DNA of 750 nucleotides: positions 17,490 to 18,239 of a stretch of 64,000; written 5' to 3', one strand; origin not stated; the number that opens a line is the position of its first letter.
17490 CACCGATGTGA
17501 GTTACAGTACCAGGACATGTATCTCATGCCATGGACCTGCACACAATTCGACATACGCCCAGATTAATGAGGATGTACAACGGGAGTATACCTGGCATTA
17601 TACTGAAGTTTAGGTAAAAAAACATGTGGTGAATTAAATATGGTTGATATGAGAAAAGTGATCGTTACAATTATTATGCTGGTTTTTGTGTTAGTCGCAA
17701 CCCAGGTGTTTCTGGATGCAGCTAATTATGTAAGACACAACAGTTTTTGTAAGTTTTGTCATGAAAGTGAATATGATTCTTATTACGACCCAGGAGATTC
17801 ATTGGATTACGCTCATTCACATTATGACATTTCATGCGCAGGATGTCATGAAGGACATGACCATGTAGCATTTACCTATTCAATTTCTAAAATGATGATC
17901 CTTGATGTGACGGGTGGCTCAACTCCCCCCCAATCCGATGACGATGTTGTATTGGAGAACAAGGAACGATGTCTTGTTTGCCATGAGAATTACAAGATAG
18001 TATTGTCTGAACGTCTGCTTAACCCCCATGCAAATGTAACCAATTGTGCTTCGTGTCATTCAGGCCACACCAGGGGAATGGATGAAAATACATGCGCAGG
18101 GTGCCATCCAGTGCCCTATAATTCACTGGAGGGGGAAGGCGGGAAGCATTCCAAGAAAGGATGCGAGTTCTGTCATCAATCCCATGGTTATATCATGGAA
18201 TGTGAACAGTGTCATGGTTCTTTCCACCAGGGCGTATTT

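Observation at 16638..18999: Compact four-gene multiheme cytochrome module: 9-heme and 16-heme membrane-anchored proteins bracketed by two ~80-aa membrane proteins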

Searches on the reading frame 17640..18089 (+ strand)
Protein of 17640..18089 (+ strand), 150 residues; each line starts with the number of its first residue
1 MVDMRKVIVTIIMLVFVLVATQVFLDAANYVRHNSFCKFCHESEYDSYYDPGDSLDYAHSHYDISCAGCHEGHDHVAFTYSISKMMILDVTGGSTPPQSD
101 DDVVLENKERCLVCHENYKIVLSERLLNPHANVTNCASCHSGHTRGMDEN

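Call 51: search_solved_structures(query=A3, max_evalue=10, show_alignments=3)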
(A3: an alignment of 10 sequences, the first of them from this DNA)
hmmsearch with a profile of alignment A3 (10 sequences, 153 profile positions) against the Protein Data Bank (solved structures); distinct sequences matched with E-value up to 10: 19.
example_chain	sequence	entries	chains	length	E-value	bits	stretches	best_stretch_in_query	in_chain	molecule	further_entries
2j7a_C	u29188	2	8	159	0.00042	23.3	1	15-144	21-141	CYTOCHROME C QUINOL DEHYDROGENASE NRFH | NAPC/NIRT CYTOCHROME C FAMILY PROTEIN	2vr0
2fw5_A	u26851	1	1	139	0.0032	20.4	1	124-152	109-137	DHC, diheme cytochrome c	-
2fwt_A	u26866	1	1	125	0.0099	18.8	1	124-150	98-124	DHC, diheme cytochrome c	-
1qo8_A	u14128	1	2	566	0.12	15.3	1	104-147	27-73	FLAVOCYTOCHROME C3 FUMARATE REDUCTASE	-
6s5h_A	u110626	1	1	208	0.24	14.3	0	101-142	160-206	Ras-related protein Rab-38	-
1vd4_A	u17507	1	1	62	0.41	13.6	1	112-146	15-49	Transcription initiation factor IIE, alpha subunit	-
7vgy_A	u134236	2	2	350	0.71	12.8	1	30-59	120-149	Melatonin receptor type 1A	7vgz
7db6_D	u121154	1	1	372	0.78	12.7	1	30-59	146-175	Melatonin receptor type 1A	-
4rkm_A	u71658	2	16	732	0.92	12.4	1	24-75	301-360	MccA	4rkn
6v0a_A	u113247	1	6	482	0.94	12.4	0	48-122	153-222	Nitrite reductase (cytochrome; ammonia-forming)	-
5ze8_A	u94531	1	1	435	1.1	12.2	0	31-110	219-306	cytochrome c552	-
2e71_A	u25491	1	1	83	1.2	12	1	109-148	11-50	Transcription elongation regulator 1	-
1d4d_A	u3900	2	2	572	1.3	11.9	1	103-150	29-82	FLAVOCYTOCHROME C FUMARATE REDUCTASE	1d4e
1d4c_A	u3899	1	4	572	1.3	11.9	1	103-150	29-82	FLAVOCYTOCHROME C FUMARATE REDUCTASE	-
3hfh_A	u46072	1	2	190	1.4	11.9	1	104-148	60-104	Transcription elongation regulator 1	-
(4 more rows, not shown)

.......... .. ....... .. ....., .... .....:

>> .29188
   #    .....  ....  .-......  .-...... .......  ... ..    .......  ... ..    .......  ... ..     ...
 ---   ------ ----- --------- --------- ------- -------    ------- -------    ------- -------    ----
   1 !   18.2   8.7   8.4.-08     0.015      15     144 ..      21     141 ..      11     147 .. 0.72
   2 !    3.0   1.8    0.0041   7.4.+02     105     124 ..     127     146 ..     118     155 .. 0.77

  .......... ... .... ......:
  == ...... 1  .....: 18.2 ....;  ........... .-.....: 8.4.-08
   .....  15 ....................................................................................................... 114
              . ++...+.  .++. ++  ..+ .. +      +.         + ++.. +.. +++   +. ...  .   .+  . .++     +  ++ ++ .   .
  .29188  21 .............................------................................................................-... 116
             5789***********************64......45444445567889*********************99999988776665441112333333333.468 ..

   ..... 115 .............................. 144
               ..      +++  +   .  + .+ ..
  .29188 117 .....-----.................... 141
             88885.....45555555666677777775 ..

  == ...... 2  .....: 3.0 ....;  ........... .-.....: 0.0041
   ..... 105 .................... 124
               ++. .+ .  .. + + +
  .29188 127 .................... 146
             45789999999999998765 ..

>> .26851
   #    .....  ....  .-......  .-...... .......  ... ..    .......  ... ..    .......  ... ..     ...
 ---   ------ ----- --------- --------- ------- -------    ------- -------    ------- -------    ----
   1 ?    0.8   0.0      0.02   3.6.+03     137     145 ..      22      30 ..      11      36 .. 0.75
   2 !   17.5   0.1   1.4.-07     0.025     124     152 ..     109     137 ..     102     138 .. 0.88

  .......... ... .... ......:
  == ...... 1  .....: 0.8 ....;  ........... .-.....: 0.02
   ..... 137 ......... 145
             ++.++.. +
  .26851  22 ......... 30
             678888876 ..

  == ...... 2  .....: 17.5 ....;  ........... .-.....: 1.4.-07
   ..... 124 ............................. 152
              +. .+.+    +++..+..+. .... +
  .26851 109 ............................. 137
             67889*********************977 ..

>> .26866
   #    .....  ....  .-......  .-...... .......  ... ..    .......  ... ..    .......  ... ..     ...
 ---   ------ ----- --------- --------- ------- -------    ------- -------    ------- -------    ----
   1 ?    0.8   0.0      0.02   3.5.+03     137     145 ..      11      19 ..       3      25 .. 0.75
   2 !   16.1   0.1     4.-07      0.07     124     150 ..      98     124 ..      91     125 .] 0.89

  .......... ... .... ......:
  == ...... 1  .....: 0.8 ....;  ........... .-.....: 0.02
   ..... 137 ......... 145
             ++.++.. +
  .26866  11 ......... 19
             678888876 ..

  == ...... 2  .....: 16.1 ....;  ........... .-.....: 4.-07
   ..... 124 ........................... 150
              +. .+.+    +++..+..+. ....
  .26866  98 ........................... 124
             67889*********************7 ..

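Call 52: search_protein_families(library=pfam, alignment_id=A3, max_evalue=0.1)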
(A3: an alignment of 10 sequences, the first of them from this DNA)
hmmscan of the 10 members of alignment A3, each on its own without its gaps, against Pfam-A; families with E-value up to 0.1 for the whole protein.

A. member 1, seq(150 aa): 6 families
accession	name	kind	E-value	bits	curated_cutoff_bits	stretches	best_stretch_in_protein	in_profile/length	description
PF14537.11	Cytochrom_c3_2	-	2.1e-08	34.9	25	2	107-145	25-69/79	Cytochrome c3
PF22678.1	Cytochrom_c_NrfB-like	-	5.5e-06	27.2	27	1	103-145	28-70/89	Cytochrome c-type protein NrfB-like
PF03264.19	Cytochrom_NNT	-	0.00011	22.4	24.1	1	7-79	9-81/174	NapC/NirT cytochrome c family, N-terminal region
PF14522.11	Cytochrome_C7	-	0.0005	20.3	24.8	0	62-140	12-66/67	Cytochrome c7 and related cytochrome c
PF11337.13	DUF3139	-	0.0042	18.1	27.3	1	4-49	1-43/83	Protein of unknown function (DUF3139)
PF22113.1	Mtrc-MtrF_II-IV_dom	-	0.0063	16.5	30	0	36-142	8-165/176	Outer membrane cytochrome MtrC/MtrF-like, domains II/IV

B. families by the number of members that match (of 10 scanned): 14 families
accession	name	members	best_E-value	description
PF14537.11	Cytochrom_c3_2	10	3.4e-10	Cytochrome c3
PF22678.1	Cytochrom_c_NrfB-like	10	5.9e-09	Cytochrome c-type protein NrfB-like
PF03264.19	Cytochrom_NNT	10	7.4e-08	NapC/NirT cytochrome c family, N-terminal region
PF14522.11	Cytochrome_C7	10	1.2e-07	Cytochrome c7 and related cytochrome c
PF09699.15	Paired_CXXCH_1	8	2e-05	Doubled CXXCH motif (Paired_CXXCH_1)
PF22113.1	Mtrc-MtrF_II-IV_dom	8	2.8e-05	Outer membrane cytochrome MtrC/MtrF-like, domains II/IV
PF13435.11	Cytochrome_C554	4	0.00068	Cytochrome c554 and c-prime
PF02085.21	Cytochrom_CIII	2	0.0037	Class III cytochrome C family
PF11337.13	DUF3139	2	0.0042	Protein of unknown function (DUF3139)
PF18509.6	MCR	1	0.025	Magnetochrome domain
PF19017.6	DUF5746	1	0.026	Domain of unknown function (DUF5746)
PF04438.22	zf-HIT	1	0.05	HIT zinc finger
PF08844.15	DUF1815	1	0.075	Domain of unknown function (DUF1815)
PF02318.22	FYVE_2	1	0.085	FYVE-type zinc finger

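Call 90: search_protein_families(library=ncbifam, alignment_id=A3, max_evalue=0.1)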
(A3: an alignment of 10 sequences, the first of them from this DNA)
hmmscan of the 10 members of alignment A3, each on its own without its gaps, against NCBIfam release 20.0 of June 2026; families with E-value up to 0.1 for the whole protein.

A. member 1, seq(150 aa): 8 families
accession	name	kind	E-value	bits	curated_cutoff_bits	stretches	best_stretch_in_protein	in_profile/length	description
TIGR03146.1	cyt_nit_nrfB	equivalog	1.4e-07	31.9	166.6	1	33-144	10-120/145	cytochrome c nitrite reductase pentaheme subunit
NF008659.0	PRK11659.1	equivalog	8.1e-07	28.9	184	1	32-144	44-146/188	cytochrome c nitrite reductase pentaheme subunit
TIGR03153.1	cytochr_NrfH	equivalog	3.1e-05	24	134.2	1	11-141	4-134/138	cytochrome c nitrite reductase small subunit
TIGR03508.1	decahem_SO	subfamily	3.6e-05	23.4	192.2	1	31-140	67-174/258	DmsE family decaheme c-type cytochrome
TIGR02161.1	napC_nirT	subfamily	0.0012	18.8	310.6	1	9-76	20-88/185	periplasmic nitrate (or nitrite) reductase c-type cytochrome, NapC/NirT family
NF047727.1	4hemeCytCCctA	equivalog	0.0042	17.2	180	1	107-145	56-92/109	tetraheme c-type cytochrome CctA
TIGR04257.1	nanowire_3heme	domain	0.012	15.8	40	1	29-79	19-65/75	c(7)-type cytochrome triheme domain-containing protein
NF007906.0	PRK10617.1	equivalog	0.08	12.8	349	1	12-77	30-98/200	cytochrome c-type protein NapC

B. families by the number of members that match (of 10 scanned): 22 families
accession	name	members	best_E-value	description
TIGR03153.1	cytochr_NrfH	10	5.8e-11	cytochrome c nitrite reductase small subunit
TIGR03146.1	cyt_nit_nrfB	10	3.7e-09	cytochrome c nitrite reductase pentaheme subunit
TIGR03508.1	decahem_SO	10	9.2e-08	DmsE family decaheme c-type cytochrome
NF008659.0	PRK11659.1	10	5.8e-07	cytochrome c nitrite reductase pentaheme subunit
TIGR04257.1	nanowire_3heme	10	2.4e-05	c(7)-type cytochrome triheme domain-containing protein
NF047727.1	4hemeCytCCctA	10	9.4e-05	tetraheme c-type cytochrome CctA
TIGR02161.1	napC_nirT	9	1.5e-05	periplasmic nitrate (or nitrite) reductase c-type cytochrome, NapC/NirT family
NF007906.0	PRK10617.1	6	1.4e-05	cytochrome c-type protein NapC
NF041028.1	decahem_GSU2203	6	4.2e-05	GSU2203 family decaheme c-type cytochrome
TIGR01905.1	paired_CXXCH_1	6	0.00079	doubled CXXCH domain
NF011606.0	PRK15032.1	5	0.00089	pentaheme c-type cytochrome TorC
NF045713.1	CxxCH_16_HmcA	4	1.3e-05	sulfate respiration complex hexadecaheme cytochrome HmcA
TIGR03507.1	decahem_SO1788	4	5.2e-05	OmcA/MtrC family decaheme c-type cytochrome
NF049875.1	NetB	4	0.0023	Nrf-like electron transfer protein NetB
NF040968.1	FeS_ExtO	4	0.0027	selenite/tellurite reduction operon b-type cytochrome iron-sulfur cluster-binding subunit ExtO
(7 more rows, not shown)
